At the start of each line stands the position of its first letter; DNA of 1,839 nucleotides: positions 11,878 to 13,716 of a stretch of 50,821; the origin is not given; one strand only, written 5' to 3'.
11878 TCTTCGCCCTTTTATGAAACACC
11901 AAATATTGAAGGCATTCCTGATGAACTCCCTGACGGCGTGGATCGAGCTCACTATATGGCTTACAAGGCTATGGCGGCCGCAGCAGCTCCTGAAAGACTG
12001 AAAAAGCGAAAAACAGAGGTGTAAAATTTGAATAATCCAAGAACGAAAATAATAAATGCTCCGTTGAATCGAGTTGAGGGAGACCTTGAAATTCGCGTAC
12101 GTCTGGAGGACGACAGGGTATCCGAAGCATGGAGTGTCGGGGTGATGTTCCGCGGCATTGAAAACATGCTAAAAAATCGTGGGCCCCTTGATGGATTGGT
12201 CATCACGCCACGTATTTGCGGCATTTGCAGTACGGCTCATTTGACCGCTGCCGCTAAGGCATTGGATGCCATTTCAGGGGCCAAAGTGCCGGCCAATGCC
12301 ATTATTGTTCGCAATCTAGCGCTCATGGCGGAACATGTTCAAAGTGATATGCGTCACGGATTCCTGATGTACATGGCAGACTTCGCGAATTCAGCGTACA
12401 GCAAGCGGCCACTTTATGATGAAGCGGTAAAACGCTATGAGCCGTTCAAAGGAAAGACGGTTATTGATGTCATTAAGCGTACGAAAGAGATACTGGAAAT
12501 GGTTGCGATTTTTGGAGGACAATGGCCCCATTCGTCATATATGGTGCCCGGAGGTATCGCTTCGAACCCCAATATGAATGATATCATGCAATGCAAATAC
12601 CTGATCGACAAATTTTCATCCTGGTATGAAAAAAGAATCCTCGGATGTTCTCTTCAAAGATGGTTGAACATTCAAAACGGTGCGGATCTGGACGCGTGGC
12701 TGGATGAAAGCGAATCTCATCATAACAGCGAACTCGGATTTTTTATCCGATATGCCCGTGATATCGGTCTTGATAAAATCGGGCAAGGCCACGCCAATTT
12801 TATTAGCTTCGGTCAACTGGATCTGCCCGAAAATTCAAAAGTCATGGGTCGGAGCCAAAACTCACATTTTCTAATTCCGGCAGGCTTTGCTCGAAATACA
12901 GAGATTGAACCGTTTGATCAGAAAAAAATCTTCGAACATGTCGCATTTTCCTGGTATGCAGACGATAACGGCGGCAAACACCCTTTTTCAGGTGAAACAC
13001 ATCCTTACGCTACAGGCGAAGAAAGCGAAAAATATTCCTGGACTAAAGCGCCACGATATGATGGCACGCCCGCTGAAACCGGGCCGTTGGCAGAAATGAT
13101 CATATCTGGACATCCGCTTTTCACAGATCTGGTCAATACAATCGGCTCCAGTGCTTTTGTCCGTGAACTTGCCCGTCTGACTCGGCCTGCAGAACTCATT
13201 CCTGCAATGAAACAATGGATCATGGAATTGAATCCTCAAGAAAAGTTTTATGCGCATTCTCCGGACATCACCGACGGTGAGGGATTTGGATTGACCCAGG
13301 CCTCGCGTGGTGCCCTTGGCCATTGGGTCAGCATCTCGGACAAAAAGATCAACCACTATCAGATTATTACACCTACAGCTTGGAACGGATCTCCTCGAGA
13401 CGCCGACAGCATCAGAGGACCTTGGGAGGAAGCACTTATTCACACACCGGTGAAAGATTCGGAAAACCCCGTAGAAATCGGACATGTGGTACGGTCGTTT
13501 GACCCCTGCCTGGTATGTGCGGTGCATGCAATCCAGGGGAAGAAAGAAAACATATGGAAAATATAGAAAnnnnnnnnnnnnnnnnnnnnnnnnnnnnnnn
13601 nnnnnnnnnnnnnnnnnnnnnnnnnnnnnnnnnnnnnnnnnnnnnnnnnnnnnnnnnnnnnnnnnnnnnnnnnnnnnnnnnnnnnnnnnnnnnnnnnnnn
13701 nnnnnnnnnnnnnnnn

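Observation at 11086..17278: Sensor-type cytoplasmic [NiFe]-hydrogenase operonically wired to a hybrid histidine kinase and a REC-GGDEF diguanylate cyclase (putative H2-to-c-di-GMP signalling)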

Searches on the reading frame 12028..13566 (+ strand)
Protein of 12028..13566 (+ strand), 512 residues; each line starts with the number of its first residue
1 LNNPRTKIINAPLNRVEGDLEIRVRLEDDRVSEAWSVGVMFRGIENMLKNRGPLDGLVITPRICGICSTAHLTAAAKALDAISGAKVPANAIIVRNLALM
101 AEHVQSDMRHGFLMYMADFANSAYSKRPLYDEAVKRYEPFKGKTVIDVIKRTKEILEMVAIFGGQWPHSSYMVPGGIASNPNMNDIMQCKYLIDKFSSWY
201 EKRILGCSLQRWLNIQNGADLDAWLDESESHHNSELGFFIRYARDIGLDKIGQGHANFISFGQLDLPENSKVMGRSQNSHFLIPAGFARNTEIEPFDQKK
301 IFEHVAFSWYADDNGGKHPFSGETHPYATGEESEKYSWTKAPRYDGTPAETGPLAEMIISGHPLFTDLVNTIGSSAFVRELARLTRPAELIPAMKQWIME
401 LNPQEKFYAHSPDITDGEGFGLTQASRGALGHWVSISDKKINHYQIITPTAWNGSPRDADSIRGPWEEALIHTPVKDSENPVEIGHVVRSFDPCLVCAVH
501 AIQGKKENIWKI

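Call 3: search_protein_families(library=pfam, proteins=[window:12028-13566:+], max_evalue=0.01)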
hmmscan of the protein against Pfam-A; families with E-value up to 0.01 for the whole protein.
window:12028-13566:+ (512 aa): 1 family
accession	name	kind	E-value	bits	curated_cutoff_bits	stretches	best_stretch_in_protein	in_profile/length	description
PF00374.24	NiFeSe_Hases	-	1.6e-90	304.9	25.8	3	249-500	235-508/508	Nickel-dependent hydrogenase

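Call 4: search_protein_families(library=ncbifam, proteins=[window:12028-13566:+], max_evalue=0.001)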
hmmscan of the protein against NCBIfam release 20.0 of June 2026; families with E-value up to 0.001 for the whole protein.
window:12028-13566:+ (512 aa): 12 families
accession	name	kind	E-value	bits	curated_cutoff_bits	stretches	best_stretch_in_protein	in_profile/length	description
NF033181.1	NiFeSe_hydrog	equivalog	3.3e-122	408.9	600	3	248-510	248-505/507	nickel-dependent hydrogenase large subunit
NF045518.1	H2_NiFeSe_large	exception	2.2e-98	330.2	780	2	248-503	220-483/485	NiFeSe hydrogenase large subunit HysA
NF007778.0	PRK10467.1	equivalog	2.1e-65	221.1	969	3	415-509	467-561/567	hydrogenase 2 large subunit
NF007550.0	PRK10170.1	equivalog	6.5e-55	186.6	1101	3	415-503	497-585/597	Ni/Fe-hydrogenase large subunit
TIGR03295.1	frhA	equivalog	3.7e-33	115.1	392.5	2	8-180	5-165/412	coenzyme F420 hydrogenase subunit alpha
NF040828.1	sulfhyd_ShyA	equivalog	4.5e-21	75.2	700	2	330-503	234-414/415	NAD(P)-dependent hydrogenase/sulfhydrogenase 2 subunit alpha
NF041785.2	VhuA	equivalog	2.5e-16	59.3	800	1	6-180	2-175/418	F420-non-reducing hydrogenase Vhu subunit A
NF040832.1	sulfhyd_HydA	equivalog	2.6e-15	56.5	880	2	413-502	339-424/426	NADPH-dependent hydrogenase/sulfhydrogenase 1 subunit alpha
NF004739.1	PRK06075.1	equivalog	2.3e-07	29.9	360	1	17-101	13-98/384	NADH-quinone oxidoreductase subunit D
NF040602.1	F420_dehyd_FpoD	exception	2.3e-05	23.6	600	1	18-107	21-111/372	F420H2 dehydrogenase subunit FpoD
TIGR01962.1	NuoD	equivalog_domain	3.9e-05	22.7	459.35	0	18-101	16-100/386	NADH dehydrogenase (quinone) subunit D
NF041786.2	VhuU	equivalog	0.00012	21.8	70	1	487-505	14-32/45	F420-non-reducing hydrogenase selenoprotein subunit VhuU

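Call 9: search_solved_structures(query=window:12028-13566:+, max_evalue=0.00001)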
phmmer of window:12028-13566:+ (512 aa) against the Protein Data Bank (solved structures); distinct sequences matched with E-value up to 0.00001: 68 (the best 60 are shown).
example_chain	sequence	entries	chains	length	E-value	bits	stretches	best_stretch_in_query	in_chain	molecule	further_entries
7uus_A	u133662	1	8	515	1.2e-136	459.6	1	10-500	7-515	Hydrogenase-2, large subunit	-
7utd_A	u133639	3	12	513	1.3e-136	459.4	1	11-500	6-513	Hydrogenase-2, large subunit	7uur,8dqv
5jsu_B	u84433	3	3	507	1.3e-73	251.6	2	251-505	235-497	Periplasmic [NiFeSe] hydrogenase, large subunit, selenocysteine-containing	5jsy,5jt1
5jsh_B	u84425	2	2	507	4.2e-72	246.6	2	251-505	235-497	Periplasmic [NiFeSe] hydrogenase, large subunit, selenocysteine-containing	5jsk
6z8o_B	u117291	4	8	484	2.5e-71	244.1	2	250-500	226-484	Periplasmic [NiFeSe] hydrogenase, large subunit, selenocysteine-containing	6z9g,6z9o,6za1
6ru9_B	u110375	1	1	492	2.7e-71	244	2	250-500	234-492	Periplasmic [NiFeSe] hydrogenase, large subunit, selenocysteine-containing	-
6rtp_B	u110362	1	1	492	2.7e-71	244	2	250-500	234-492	Periplasmic [NiFeSe] hydrogenase, large subunit, selenocysteine-containing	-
6z8m_B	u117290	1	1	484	4.8e-71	243.2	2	250-500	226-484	Periplasmic [NiFeSe] hydrogenase, large subunit, selenocysteine-containing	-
6ruc_B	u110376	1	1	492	5.2e-71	243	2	250-500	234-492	Periplasmic [NiFeSe] hydrogenase, large subunit, selenocysteine-containing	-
3ze6_B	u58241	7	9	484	6.6e-71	242.7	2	250-500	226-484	PERIPLASMIC [NIFESE] HYDROGENASE, LARGE SUBUNIT, SELENOCYS SELENOCYSTEINE-CONTAINING | PERIPLASMIC [NIFESE] HYDROGENASE, LARGE SUBUNIT, SELENOCYSTEINE-CONTAININ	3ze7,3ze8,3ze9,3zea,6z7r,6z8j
2wpn_B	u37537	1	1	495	7.4e-71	242.5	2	250-500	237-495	PERIPLASMIC [NIFESE] HYDROGENASE, LARGE SUBUNIT, SELENOCYSTEINE-CONTAINING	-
1e3d_B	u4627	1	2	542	9.7e-69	235.5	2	242-500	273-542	[NiFe] hydrogenase large subunit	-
4kl8_L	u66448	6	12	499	3.5e-68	233.7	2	253-500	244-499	Nickel-dependent hydrogenase large subunit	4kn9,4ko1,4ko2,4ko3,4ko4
1frf_L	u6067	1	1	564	4.9e-68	233.2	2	254-510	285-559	[NI-FE] HYDROGENASE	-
1cc1_L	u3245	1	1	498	1.1e-67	232.1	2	253-500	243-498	HYDROGENASE (LARGE SUBUNIT)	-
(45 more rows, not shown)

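Call 21: find_homologous_proteins(query=window:12028-13566:+, max_evalue=1e-30)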
Query window:12028-13566:+ (512 aa): 5282 proteins with E <= 1e-30 among 8000 candidates; the best 120 are listed.
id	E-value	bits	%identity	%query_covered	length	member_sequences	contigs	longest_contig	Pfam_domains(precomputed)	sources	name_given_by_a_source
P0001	0.0e+0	1164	97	100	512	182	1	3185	PF00374.25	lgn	-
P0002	0.0e+0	1064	87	100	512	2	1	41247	PF00374.25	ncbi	-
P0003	7.0e-291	983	80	100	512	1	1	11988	PF00374.25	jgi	jgi:uptake hydrogenase large subunit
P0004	9.0e-290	980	80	100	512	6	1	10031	PF00374.25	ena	-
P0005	5.3e-288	974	80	100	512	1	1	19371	PF00374.25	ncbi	ncbi:MAG: nickel-dependent hydrogenase large subunit [Desulfobacterales bacterium]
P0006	6.6e-287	970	79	100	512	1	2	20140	PF00374.25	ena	-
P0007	4.2e-284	961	80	98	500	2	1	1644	PF00374.25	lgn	-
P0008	6.7e-280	947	77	100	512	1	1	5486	PF00374.25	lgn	-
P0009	3.2e-245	833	67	99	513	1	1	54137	PF00374.25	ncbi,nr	ncbi:MAG: nickel-dependent hydrogenase large subunit [Proteobacteria bacterium]|nr:nickel-dependent 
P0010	7.2e-242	822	67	98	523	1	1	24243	PF00374.25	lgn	-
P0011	2.3e-240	817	83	81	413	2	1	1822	PF00374.25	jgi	-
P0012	5.8e-239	812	66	99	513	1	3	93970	PF00374.25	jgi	-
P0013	1.5e-238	811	66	99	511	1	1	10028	PF00374.25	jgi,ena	-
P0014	1.9e-238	810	66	98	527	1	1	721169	PF00374.25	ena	-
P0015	5.0e-238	809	67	98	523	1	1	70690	PF00374.25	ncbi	ncbi:MAG: nickel-dependent hydrogenase large subunit [Planctomycetota bacterium]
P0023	4.6e-232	789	65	98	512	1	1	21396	PF00374.25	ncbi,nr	ncbi:MAG: nickel-dependent hydrogenase large subunit [Chloroflexi bacterium]|nr:nickel-dependent hyd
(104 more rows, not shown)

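Call 22: find_related_loci(query=window:12028-13566:+, collection=genome_contigs, flank=8000)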
Query window:12028-13566:+ (512 aa) in genome_contigs; peptide patterns used: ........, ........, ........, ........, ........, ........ (x = any residue, [..] = any of these).
37 stretches matched a pattern; 10 encode a relative of the query (tblastn E <= 1e-3); 10 distinct loci.
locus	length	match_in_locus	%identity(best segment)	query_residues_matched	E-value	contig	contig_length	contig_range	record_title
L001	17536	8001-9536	96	1-512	0e+0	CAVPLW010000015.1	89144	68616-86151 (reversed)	MAG: uncultured delta proteobacterium isolate MFD09964.bin.3.171 genome assembly, contig: contig_3564, whole genome shot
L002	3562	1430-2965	95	1-512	0e+0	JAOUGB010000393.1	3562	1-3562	MAG: Desulfobacteraceae bacterium isolate 4_1_July_SF_Bin60 4_1_July_SF_Bin60_scaffold_17414_c1, whole genome shotgun se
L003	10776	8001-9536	87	1-512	0e+0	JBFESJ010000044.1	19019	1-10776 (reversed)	MAG: Desulfobacterales bacterium isolate Mix_mud06.2021.04.45 k141_410115_length_19019_cov_13.3231, whole genome shotgun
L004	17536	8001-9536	79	1-512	0e+0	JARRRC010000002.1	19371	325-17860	MAG: Desulfobacterales bacterium isolate Spart_218_MAG scaffold_956, whole genome shotgun sequence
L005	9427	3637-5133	66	7-505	0e+0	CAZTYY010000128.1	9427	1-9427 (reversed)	MAG TPA_asm: uncultured Desulfobacterales bacterium isolate binchicken_co86_189 genome assembly, contig: NODE_2964_lengt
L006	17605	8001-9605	55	7-500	0e+0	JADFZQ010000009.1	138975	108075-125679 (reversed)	MAG: Desulfamplus sp. isolate nJC1bin9 nJC1_bin9_NODE_9_length_138975_cov_55.064668, whole genome shotgun sequence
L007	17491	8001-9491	57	7-500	0e+0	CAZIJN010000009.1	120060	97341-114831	MAG TPA_asm: uncultured Desulfobacterales bacterium isolate SRP294416_co1_101 genome assembly, contig: NODE_117_length_1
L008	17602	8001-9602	53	7-499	0e+0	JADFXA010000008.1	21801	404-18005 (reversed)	MAG: Desulfamplus sp. isolate nDH2bin3 nDH2_bin3_NODE_8_length_21801_cov_4.932493, whole genome shotgun sequence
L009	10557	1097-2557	43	9-505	1e-132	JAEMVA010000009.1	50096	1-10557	Sulfurimonas sp. SAG-AH-194-I05 strain SAG AH-194-I05 AH-194-I05_NODE_9, whole genome shotgun sequence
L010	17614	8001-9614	31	7-512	6e-72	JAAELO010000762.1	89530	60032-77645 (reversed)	MAG: Desulfobacterales bacterium isolate Bpl_7 BplG_CONTIG5880962, whole genome shotgun sequence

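Call 28: search_dna_similar(query=window:12028-13566:+, collection=plasmids, mode=protein, max_rows=40, max_evalue=1e-20)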
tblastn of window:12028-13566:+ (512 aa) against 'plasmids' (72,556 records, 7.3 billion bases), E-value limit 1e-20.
Records with a match: 77; places in all: 99; records where one place covers at least 80% of the query: 51.
Best place of each record, by identity: <60% 77.
By first word of the organism name: Azospirillum 12; Rhizobium 10; Bradyrhizobium 9; Alteromonas 7; Escherichia 4; Cupriavidus 3; Clostridium 3; Variovorax 2; Afipia 2; Natrarchaeobaculum 2; and 22 more.
By predicted mobility (MOB-suite, as given by PLSDB): non-mobilizable 42; conjugative 19; mobilizable 16.
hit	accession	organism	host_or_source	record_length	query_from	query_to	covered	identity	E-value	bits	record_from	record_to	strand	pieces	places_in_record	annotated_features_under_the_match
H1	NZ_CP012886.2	Mycobacterium intracellulare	sputum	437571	4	505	98%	43.8%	3e-131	427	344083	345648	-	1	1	nickel-dependent hydrogenase large subunit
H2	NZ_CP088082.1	Ideonella dechloratans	Cell culture,Activated sludge, ...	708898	9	502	96%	43.0%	4e-124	407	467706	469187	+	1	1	nickel-dependent hydrogenase large subunit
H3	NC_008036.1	Sphingopyxis alaskensis RB2256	-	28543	11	505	97%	42.5%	6e-118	389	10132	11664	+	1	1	nickel-dependent hydrogenase large subunit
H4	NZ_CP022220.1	Bradyrhizobium guangxiense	peanut,cell culture,roots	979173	11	505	97%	41.7%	1e-114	380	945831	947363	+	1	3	nickel-dependent hydrogenase large subunit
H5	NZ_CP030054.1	Bradyrhizobium guangzhouense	Arachis hypogaea,Microbe,nodule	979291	11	505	97%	41.7%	1e-114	380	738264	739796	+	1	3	nickel-dependent hydrogenase large subunit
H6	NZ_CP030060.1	Bradyrhizobium sp. CCBAU 53351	Arachis hypogaea,Microbe,nodule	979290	11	505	97%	41.7%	1e-114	380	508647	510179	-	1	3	nickel-dependent hydrogenase large subunit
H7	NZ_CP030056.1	Bradyrhizobium sp. CCBAU 53340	Arachis hypogaea,Microbe,nodule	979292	11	505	97%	41.7%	1e-114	380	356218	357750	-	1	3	nickel-dependent hydrogenase large subunit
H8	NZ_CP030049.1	Bradyrhizobium sp. CCBAU 53338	Arachis hypogaea,Microbe,nodule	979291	11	505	97%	41.7%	1e-114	380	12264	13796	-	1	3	nickel-dependent hydrogenase large subunit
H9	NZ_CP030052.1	Bradyrhizobium guangdongense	peanut,cell culture,roots of peanut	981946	11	505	97%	41.7%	1e-114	380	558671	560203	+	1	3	nickel-dependent hydrogenase large subunit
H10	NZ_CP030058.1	Bradyrhizobium guangdongense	Arachis hypogaea,Microbe,nodule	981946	11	505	97%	41.7%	1e-114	380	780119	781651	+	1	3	nickel-dependent hydrogenase large subunit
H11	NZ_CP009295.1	Novosphingobium pentaromativorans US6-1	mud sediment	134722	11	505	97%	41.7%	9e-114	377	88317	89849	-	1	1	nickel-dependent hydrogenase large subunit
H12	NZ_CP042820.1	Octadecabacter sp. SW4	single isolate,polar sea water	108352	11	505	97%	41.6%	1e-116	385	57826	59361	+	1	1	nickel-dependent hydrogenase large subunit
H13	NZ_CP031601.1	Roseovarius indicus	pure culture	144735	11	505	97%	41.6%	1e-116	385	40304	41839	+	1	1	nickel-dependent hydrogenase large subunit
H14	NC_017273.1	Thermus thermophilus SG0.5JP17-16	-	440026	13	505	96%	41.1%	4e-122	401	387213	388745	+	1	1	nickel-dependent hydrogenase large subunit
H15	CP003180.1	Sulfobacillus acidophilus DSM 10332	coal spoil heap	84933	13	507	97%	40.7%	9e-122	400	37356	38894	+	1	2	Cytochrome-c3 hydrogenase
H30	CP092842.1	Bradyrhizobium sp. 62B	Arachis hypogaea L.,cell ...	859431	6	500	97%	35.4%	1e-92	316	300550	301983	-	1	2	nickel-dependent hydrogenase large subunit | HupU protein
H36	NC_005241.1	Cupriavidus necator H16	-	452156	7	500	96%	34.9%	2e-94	321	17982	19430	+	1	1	nickel-dependent hydrogenase large subunit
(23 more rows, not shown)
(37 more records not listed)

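Call 29: get_annotated_region(hit=H36, flank=6000)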
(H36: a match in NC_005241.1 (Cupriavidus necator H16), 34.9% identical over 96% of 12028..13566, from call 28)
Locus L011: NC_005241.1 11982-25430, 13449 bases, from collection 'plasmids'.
description: Cupriavidus necator H16 megaplasmid pHG1, complete sequence
organism: Cupriavidus necator H16 (NCBI taxid 381666)
taxonomy: Bacteria; Pseudomonadota; Betaproteobacteria; Burkholderiales; Burkholderiaceae; Cupriavidus; Cupriavidus necator; Cupriavidus necator H16
host: -; source: -; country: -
typing (MOB-suite, as given by PLSDB): conjugative; replicon rep_cluster_120; relaxase MOBH,MOBP; mating-pair formation MPF_T
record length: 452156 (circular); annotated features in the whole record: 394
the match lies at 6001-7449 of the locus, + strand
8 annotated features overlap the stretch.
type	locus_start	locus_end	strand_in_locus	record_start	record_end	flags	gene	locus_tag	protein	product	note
CDS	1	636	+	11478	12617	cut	hypD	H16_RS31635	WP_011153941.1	hydrogenase formation protein HypD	GO:0036211 - protein modification process [Evidence IEA]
CDS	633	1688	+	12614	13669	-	hypE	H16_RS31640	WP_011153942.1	hydrogenase maturation carbamoyl dehydratase HypE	-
CDS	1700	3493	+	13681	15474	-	-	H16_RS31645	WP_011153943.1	hydrogenase maturation protein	-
CDS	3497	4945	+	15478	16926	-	-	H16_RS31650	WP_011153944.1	sigma-54 dependent transcriptional regulator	GO:0006355 - regulation of DNA-templated transcription [Evidence IEA]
CDS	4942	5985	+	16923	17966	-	-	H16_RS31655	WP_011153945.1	regulatory [NiFe] hydrogenase small subunit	-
CDS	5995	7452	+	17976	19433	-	-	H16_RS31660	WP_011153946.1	nickel-dependent hydrogenase large subunit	-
CDS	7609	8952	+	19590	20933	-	-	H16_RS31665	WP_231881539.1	ATP-binding protein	-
CDS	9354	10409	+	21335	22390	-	-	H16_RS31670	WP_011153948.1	HoxN/HupN/NixA family nickel/cobalt transporter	GO:0000041 - transition metal ion transport [Evidence IEA]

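Call 30: get_annotated_region(hit=H1, flank=5000)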
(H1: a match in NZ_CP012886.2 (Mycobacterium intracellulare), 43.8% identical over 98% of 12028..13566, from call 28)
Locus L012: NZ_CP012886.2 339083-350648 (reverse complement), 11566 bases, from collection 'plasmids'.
description: Mycobacterium intracellulare subsp. chimaera strain AH16 plasmid unnamed1, complete sequence
organism: Mycobacterium intracellulare (NCBI taxid 222805)
taxonomy: Bacteria; Actinomycetota; Actinomycetes; Mycobacteriales; Mycobacteriaceae; Mycobacterium; Mycobacterium intracellulare
host: -; source: sputum; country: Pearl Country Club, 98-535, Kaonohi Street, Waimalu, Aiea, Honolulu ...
typing (MOB-suite, as given by PLSDB): mobilizable; relaxase MOBP
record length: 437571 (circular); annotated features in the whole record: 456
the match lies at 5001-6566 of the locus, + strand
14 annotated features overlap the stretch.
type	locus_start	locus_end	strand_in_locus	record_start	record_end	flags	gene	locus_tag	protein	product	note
CDS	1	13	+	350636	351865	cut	-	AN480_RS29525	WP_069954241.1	phosphoglycerate kinase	GO:0006096 - glycolytic process [Evidence IEA]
CDS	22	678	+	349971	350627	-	-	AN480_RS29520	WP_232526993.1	alpha/beta hydrolase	-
CDS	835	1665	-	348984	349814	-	hypB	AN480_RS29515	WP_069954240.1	hydrogenase nickel incorporation protein HypB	GO:0036211 - protein modification process [Evidence IEA]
CDS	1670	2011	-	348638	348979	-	-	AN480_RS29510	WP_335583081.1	hydrogenase maturation nickel metallochaperone HypA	-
CDS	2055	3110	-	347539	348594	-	-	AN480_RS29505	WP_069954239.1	AraC family transcriptional regulator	-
CDS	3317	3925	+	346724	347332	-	-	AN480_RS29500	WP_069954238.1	DUF1641 domain-containing protein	-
CDS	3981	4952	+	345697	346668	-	-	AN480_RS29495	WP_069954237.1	hydrogenase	-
CDS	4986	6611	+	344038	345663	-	-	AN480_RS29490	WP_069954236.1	nickel-dependent hydrogenase large subunit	-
CDS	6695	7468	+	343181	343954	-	-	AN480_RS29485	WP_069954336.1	hydrogenase maturation protease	-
CDS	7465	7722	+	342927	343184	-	-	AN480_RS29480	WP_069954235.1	hypothetical protein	-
CDS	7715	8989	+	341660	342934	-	-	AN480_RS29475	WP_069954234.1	hypothetical protein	-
CDS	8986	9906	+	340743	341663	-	-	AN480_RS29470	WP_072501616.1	NifU family protein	GO:0016226 - iron-sulfur cluster assembly [Evidence IEA]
CDS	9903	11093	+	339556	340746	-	-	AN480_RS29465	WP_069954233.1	NHL repeat-containing protein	-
CDS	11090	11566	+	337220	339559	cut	hypF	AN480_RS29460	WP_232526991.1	carbamoyltransferase HypF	GO:0036211 - protein modification process [Evidence IEA]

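Call 32: get_annotated_region(hit=H14, flank=5000)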
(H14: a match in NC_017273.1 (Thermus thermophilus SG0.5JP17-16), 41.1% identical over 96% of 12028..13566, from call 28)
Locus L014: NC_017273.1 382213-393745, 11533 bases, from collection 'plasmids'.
description: Thermus thermophilus SG0.5JP17-16 plasmid pTHTHE1601, complete sequence
organism: Thermus thermophilus SG0.5JP17-16 (NCBI taxid 762633)
taxonomy: Bacteria; Deinococcota; Deinococci; Thermales; Thermaceae; Thermus; Thermus thermophilus; Thermus thermophilus SG0.5JP17-16
host: -; source: -; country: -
typing (MOB-suite, as given by PLSDB): non-mobilizable; replicon rep_cluster_1121; mating-pair formation MPF_T
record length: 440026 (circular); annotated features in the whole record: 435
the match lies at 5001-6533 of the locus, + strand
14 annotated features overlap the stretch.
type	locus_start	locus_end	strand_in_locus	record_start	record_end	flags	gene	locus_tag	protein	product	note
CDS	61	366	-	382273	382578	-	-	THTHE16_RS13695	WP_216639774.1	AIR synthase related protein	-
CDS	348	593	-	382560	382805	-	-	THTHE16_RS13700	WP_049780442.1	hypothetical protein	-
CDS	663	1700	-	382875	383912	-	-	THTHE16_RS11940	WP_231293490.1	HoxN/HupN/NixA family nickel/cobalt transporter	-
CDS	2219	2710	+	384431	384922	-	-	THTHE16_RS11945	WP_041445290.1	DUF1641 domain-containing protein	-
CDS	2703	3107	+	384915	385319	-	hypA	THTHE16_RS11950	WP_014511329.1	hydrogenase maturation nickel metallochaperone HypA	GO:0036211 - protein modification process [Evidence IEA]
CDS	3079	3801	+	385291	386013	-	hypB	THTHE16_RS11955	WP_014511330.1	hydrogenase nickel incorporation protein HypB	GO:0036211 - protein modification process [Evidence IEA]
CDS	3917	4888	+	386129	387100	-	-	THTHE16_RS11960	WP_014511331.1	hydrogenase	-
CDS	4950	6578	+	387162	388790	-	-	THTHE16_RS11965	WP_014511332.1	nickel-dependent hydrogenase large subunit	-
CDS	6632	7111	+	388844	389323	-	-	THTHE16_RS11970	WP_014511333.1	hydrogenase maturation protease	-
CDS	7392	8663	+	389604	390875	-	-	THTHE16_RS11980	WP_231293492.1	tetratricopeptide repeat protein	-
CDS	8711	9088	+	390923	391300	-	-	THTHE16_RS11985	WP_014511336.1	hypothetical protein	-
CDS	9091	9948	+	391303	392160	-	-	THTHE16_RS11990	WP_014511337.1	NifU family protein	GO:0016226 - iron-sulfur cluster assembly [Evidence IEA]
CDS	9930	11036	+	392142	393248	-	-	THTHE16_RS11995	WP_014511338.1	NHL repeat-containing protein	-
CDS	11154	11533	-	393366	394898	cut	-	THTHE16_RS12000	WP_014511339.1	carboxypeptidase M32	GO:0006508 - proteolysis [Evidence IEA]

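Call 33: get_annotated_region(hit=H30, flank=4000)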
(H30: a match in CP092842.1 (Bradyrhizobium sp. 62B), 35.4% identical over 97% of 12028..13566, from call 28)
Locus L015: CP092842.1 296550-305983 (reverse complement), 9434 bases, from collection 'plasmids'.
description: Bradyrhizobium sp. 62B plasmid p1, complete sequence
organism: Bradyrhizobium sp. 62B (NCBI taxid 2898442)
taxonomy: Bacteria; Pseudomonadota; Alphaproteobacteria; Hyphomicrobiales; Nitrobacteraceae; Bradyrhizobium; Bradyrhizobium sp. 62B
host: -; source: Arachis hypogaea L.,cell culture,radical nodules from peanut plants; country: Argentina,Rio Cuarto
typing (MOB-suite, as given by PLSDB): mobilizable; relaxase MOBP
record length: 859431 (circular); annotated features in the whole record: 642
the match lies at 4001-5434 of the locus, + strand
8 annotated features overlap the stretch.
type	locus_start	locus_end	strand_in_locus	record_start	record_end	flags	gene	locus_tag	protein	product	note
CDS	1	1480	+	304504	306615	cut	-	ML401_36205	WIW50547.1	methyl-accepting chemotaxis protein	-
CDS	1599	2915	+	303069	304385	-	-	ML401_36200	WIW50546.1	DUF3422 domain-containing protein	-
CDS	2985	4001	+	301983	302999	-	-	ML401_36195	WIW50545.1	HupU protein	-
CDS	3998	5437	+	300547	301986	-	-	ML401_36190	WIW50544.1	nickel-dependent hydrogenase large subunit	-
CDS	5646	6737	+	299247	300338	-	-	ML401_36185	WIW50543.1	hydrogenase small subunit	-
CDS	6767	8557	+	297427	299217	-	-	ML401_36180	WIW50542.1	nickel-dependent hydrogenase large subunit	-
CDS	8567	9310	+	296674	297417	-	cybH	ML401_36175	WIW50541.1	Ni/Fe-hydrogenase, b-type cytochrome subunit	-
CDS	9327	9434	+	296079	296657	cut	-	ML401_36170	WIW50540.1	HyaD/HybD family hydrogenase maturation endopeptidase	-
